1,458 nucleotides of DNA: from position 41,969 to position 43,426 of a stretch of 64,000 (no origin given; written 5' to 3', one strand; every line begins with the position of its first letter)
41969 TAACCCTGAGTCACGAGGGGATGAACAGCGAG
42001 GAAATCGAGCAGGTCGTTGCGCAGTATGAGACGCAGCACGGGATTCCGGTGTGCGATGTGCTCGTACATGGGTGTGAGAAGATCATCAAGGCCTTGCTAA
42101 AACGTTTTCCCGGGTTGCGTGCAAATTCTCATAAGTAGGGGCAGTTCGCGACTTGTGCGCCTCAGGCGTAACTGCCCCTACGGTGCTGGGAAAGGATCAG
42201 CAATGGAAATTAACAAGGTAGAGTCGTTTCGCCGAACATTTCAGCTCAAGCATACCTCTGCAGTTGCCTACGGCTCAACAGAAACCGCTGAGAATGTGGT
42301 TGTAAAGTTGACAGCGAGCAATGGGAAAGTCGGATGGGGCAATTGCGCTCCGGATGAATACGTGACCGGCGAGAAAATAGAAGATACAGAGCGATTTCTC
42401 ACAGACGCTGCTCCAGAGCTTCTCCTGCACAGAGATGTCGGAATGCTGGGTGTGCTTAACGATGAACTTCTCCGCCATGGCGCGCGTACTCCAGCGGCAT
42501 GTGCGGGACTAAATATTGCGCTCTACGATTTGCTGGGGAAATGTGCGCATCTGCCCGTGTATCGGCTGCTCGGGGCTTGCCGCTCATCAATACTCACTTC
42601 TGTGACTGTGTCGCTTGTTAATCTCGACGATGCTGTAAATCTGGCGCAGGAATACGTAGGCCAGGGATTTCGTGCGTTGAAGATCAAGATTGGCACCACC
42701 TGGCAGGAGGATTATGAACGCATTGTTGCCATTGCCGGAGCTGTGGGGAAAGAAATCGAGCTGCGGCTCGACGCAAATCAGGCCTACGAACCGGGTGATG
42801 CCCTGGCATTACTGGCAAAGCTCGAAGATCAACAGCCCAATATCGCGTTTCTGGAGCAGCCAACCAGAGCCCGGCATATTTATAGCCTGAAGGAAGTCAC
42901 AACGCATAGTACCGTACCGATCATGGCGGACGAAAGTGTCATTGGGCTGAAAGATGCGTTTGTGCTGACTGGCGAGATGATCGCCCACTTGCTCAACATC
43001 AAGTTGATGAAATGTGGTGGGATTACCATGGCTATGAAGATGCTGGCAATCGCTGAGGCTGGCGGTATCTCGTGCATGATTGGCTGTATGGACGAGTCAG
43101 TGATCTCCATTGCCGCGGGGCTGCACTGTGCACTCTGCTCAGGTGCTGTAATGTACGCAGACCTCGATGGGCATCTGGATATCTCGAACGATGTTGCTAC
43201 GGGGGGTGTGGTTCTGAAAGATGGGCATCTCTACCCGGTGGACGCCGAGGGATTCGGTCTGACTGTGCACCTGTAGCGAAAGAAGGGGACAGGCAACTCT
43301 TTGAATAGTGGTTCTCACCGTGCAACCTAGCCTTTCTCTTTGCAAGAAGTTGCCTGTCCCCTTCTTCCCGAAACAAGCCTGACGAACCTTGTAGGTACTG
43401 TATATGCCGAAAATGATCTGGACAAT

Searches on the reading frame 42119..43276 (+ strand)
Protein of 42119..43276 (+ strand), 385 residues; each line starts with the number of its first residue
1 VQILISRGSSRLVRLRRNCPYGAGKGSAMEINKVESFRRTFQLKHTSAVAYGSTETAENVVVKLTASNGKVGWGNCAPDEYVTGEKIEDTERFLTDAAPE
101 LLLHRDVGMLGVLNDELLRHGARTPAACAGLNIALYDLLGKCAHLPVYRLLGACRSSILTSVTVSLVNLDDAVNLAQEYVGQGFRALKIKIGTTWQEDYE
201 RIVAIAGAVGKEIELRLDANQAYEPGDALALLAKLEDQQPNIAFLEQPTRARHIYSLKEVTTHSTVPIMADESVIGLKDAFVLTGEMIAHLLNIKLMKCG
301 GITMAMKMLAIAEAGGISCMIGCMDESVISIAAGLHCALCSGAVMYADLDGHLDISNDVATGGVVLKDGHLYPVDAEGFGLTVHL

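Call 48: search_protein_families(library=pfam, proteins=[window:42119-43276:+], max_evalue=0.001)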
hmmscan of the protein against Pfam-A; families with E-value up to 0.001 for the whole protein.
window:42119-43276:+ (385 aa): 3 families
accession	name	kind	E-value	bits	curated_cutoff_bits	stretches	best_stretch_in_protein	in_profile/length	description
PF13378.12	MR_MLE_C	-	4.4e-47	161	29.4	1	173-383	3-215/219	Enolase C-terminal domain-like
PF02746.21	MR_MLE_N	-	7.9e-12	45.9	22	1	46-152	15-117/117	Mandelate racemase / muconate lactonizing enzyme, N-terminal domain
PF07476.17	MAAL_C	-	0.00013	21.7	27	1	254-344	126-219/249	Methylaspartate ammonia-lyase C-terminus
